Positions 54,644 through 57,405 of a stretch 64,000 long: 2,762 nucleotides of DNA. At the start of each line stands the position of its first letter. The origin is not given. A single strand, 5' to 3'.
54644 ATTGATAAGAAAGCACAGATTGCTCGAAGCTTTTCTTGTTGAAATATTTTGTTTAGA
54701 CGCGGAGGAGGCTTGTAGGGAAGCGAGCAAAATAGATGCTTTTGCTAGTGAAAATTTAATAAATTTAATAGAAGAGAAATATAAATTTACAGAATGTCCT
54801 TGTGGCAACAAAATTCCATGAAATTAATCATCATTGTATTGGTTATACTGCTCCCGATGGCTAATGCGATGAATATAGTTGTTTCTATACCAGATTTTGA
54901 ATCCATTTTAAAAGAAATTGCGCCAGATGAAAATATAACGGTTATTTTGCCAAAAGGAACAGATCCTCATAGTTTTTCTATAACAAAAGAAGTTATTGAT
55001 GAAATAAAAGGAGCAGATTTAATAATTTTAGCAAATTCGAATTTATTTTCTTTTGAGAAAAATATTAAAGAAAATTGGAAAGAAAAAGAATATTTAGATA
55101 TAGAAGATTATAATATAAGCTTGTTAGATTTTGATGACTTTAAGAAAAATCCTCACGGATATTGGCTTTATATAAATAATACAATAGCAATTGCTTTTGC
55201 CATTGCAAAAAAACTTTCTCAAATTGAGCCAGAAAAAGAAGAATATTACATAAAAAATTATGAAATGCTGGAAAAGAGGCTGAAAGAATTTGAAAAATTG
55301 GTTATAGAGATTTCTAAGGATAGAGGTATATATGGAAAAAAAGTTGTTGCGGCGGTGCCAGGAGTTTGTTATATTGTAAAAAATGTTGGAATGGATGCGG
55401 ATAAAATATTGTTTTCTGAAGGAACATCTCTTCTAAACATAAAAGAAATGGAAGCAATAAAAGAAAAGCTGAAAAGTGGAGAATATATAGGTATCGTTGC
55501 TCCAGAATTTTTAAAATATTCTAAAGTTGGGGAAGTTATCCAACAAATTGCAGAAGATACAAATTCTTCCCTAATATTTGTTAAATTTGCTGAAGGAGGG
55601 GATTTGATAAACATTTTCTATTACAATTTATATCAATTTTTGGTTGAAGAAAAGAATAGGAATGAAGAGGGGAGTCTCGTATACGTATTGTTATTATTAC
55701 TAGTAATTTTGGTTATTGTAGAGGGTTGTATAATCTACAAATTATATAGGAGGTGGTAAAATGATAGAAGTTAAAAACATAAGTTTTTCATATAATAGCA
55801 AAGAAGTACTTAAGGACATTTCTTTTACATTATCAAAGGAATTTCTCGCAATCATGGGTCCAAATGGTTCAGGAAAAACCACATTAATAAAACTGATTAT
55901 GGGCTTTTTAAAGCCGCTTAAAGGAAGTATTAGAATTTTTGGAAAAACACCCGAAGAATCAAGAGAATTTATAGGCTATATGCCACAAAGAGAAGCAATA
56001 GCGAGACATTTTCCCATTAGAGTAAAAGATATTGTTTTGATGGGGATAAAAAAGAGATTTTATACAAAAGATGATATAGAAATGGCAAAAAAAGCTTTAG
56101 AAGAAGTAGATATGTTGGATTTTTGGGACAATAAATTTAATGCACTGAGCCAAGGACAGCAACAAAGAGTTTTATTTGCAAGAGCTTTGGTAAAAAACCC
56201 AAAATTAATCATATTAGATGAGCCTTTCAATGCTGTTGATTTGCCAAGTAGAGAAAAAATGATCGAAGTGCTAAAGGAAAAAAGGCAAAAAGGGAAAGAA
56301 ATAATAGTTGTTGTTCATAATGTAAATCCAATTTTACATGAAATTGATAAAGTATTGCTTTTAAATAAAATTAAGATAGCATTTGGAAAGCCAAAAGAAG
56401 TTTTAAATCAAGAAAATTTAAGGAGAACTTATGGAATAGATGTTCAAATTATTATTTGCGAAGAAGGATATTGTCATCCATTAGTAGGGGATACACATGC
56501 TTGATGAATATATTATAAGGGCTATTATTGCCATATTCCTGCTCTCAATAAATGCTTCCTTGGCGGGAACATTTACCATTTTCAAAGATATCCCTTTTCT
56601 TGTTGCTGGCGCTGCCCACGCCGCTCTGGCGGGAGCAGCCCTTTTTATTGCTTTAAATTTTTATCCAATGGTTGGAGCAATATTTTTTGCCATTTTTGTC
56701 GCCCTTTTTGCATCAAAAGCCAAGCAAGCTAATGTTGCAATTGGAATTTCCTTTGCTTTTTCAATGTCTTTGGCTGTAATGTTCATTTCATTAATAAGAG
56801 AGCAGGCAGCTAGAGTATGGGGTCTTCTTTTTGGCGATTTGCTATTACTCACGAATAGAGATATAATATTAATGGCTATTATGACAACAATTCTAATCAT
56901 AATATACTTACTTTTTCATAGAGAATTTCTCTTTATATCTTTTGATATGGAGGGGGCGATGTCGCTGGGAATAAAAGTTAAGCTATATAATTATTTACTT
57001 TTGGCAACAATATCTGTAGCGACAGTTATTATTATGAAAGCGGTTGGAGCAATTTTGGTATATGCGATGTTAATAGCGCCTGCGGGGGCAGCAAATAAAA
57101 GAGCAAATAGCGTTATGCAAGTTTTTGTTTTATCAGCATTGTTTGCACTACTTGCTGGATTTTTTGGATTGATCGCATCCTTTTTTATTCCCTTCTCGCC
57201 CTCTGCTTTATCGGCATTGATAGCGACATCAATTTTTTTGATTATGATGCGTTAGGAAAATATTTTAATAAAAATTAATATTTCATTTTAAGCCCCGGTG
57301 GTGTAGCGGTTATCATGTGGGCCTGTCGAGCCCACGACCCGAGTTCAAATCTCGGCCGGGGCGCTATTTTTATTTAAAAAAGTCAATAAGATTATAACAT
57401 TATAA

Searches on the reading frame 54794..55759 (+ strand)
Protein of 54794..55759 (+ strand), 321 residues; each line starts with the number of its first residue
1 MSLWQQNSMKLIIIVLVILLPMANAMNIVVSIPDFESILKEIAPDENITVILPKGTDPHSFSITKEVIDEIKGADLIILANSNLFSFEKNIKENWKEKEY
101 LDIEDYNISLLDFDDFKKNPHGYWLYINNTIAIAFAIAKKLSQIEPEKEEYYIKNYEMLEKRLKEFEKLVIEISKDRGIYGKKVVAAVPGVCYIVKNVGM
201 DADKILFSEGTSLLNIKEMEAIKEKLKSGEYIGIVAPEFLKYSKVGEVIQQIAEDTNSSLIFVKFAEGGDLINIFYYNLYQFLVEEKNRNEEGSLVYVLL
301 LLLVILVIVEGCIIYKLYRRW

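Call 39: search_protein_families(library=pfam, proteins=[window:54794-55759:+], max_evalue=0.000001)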
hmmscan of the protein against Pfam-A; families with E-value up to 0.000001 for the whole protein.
window:54794-55759:+ (321 aa): 1 family
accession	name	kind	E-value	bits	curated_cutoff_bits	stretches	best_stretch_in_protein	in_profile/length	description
PF01297.22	ZnuA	-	1e-25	91.2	29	1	28-264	1-237/263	Zinc-uptake complex component A periplasmic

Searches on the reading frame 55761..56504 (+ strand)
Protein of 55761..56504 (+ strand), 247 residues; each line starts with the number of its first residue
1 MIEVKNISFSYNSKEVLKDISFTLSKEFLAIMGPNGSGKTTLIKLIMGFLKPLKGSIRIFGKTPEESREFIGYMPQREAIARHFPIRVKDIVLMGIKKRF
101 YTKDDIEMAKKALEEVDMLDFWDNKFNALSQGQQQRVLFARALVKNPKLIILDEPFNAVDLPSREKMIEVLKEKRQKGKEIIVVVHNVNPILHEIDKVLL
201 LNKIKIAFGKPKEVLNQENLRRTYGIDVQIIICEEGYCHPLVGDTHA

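Call 39: search_protein_families(library=pfam, proteins=[window:55761-56504:+], max_evalue=0.000001)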
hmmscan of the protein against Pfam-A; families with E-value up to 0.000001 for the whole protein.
window:55761-56504:+ (247 aa): 3 families
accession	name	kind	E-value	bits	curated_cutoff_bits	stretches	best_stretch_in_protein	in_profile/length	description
PF00005.33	ABC_tran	-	2.7e-30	106.2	25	1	17-157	1-137/137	ABC transporter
PF13304.12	AAA_21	-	4.1e-10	40.6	27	0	29-78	2-57/304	AAA domain, putative AbiEii toxin, Type IV TA system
PF02463.25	SMC_N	-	2.5e-08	34.1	40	0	18-46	16-44/220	RecF/RecN/SMC N terminal domain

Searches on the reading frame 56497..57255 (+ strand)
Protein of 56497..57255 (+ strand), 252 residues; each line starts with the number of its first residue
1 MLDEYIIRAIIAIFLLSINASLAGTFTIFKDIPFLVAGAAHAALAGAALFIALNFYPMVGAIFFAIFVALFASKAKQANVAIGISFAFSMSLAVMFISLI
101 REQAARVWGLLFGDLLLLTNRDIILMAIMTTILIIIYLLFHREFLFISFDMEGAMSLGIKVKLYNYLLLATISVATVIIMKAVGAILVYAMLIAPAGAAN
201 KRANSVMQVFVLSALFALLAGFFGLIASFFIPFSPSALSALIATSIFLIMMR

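Call 39: search_protein_families(library=pfam, proteins=[window:56497-57255:+], max_evalue=0.000001)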
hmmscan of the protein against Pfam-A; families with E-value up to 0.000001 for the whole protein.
window:56497-57255:+ (252 aa): 2 families
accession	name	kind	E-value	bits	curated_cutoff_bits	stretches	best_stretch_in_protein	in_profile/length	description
PF00950.22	ABC-3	-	1.2e-54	186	20.1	1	3-251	2-255/258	ABC 3 transport family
PF01032.23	FecCD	-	2.4e-09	37.1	26.5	1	38-251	86-309/311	FecCD transport family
